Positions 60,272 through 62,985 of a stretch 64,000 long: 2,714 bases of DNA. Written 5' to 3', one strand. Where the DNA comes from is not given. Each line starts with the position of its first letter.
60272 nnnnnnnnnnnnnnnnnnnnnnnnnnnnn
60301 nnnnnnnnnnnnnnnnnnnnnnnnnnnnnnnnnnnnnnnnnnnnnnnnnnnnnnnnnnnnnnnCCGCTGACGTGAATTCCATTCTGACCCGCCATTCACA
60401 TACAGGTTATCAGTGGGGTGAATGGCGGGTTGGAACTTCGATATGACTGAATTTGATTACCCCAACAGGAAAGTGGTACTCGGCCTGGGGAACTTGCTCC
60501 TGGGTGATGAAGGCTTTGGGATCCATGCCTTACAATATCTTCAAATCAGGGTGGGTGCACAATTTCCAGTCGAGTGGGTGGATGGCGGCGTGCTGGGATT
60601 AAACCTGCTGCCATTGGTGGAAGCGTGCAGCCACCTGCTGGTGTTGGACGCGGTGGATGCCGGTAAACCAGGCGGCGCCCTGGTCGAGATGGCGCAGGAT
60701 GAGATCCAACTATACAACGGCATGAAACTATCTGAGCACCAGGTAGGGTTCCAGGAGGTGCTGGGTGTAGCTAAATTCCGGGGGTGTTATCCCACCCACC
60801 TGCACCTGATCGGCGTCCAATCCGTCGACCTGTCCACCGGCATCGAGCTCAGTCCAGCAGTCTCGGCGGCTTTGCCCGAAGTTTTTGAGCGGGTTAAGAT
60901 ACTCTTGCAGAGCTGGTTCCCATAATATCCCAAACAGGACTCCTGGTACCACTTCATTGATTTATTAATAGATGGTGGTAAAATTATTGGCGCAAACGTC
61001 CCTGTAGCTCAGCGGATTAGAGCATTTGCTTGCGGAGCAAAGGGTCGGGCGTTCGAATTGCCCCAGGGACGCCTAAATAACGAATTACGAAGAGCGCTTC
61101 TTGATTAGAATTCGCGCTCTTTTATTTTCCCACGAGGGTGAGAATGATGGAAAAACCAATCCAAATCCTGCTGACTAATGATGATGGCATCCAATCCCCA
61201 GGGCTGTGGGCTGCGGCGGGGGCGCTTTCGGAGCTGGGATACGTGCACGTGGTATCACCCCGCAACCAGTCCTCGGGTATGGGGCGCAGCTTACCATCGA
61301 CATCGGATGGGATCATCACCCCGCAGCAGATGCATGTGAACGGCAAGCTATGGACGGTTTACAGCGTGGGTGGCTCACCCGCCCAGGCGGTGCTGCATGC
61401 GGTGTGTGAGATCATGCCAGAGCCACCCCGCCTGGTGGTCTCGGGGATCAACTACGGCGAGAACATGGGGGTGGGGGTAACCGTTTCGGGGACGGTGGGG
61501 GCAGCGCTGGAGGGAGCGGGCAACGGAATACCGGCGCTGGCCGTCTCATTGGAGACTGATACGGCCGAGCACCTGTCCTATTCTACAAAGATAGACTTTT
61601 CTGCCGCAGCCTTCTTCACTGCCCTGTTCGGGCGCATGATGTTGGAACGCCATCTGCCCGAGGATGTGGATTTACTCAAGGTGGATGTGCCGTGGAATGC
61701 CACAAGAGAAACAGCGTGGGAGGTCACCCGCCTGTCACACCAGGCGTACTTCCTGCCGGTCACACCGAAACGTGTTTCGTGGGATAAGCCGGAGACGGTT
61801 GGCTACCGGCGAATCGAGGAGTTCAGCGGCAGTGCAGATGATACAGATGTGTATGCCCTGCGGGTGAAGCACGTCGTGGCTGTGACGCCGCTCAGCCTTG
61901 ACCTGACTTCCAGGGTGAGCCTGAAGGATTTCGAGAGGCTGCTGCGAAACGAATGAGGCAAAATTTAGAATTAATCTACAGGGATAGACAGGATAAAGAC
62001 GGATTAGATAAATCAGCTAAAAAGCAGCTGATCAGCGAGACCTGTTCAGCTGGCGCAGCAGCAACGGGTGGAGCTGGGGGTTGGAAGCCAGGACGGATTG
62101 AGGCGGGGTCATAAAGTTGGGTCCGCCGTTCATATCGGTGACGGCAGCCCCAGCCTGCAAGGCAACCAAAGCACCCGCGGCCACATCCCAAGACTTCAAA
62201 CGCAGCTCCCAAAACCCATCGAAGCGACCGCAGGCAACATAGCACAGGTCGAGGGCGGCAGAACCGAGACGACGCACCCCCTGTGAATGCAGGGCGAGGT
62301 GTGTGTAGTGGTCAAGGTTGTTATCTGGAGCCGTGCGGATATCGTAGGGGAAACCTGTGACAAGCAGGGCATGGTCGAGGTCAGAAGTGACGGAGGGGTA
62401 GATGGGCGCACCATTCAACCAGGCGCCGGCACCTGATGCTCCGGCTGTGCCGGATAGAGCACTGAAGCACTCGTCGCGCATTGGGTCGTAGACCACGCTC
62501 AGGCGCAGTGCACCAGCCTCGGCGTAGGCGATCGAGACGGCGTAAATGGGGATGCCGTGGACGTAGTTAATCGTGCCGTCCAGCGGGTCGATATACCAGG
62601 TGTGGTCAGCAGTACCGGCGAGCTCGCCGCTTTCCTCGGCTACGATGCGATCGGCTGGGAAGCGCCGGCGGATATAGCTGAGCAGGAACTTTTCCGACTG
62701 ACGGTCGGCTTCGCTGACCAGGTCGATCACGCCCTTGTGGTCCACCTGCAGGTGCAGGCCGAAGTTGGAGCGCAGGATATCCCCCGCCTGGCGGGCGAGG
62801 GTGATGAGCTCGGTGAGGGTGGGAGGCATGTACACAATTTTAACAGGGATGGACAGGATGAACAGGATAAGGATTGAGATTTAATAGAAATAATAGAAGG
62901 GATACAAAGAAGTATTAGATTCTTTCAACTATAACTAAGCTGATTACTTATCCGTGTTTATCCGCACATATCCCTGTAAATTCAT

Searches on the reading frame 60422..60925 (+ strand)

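Call 83: search_protein_families(library=pfam, proteins=[window:60422-60925:+], max_evalue=0.00001)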
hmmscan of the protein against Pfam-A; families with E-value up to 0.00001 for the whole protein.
window:60422-60925:+ (167 aa): 1 family
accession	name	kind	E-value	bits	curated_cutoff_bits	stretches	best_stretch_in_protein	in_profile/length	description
PF01750.23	HycI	-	9.2e-24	84.2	23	1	38-158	5-127/130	Hydrogenase maturation protease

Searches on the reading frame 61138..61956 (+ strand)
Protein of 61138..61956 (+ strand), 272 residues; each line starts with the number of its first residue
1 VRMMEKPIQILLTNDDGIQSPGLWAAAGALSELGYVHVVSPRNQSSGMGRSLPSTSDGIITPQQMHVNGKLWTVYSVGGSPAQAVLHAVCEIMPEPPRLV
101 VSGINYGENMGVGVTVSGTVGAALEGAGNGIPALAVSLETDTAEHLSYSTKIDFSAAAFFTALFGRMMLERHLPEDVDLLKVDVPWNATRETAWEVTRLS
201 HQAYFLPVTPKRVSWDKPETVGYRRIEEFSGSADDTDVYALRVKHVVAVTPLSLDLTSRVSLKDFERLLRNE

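Call 83: search_protein_families(library=pfam, proteins=[window:61138-61956:+], max_evalue=0.00001)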
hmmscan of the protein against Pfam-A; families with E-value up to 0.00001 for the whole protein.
window:61138-61956:+ (272 aa): 1 family
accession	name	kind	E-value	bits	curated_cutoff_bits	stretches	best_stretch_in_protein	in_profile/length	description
PF01975.23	SurE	-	3.3e-44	151.4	22.1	1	10-204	1-187/189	Survival protein SurE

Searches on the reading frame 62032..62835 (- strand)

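Call 83: search_protein_families(library=pfam, proteins=[window:62032-62835:-], max_evalue=0.00001)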
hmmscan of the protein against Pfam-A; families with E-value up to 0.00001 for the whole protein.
window:62032-62835:- (267 aa): 1 family
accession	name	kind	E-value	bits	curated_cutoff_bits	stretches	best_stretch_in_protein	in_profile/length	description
PF00459.30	Inositol_P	-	6.4e-66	223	27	1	9-265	8-268/271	Inositol monophosphatase family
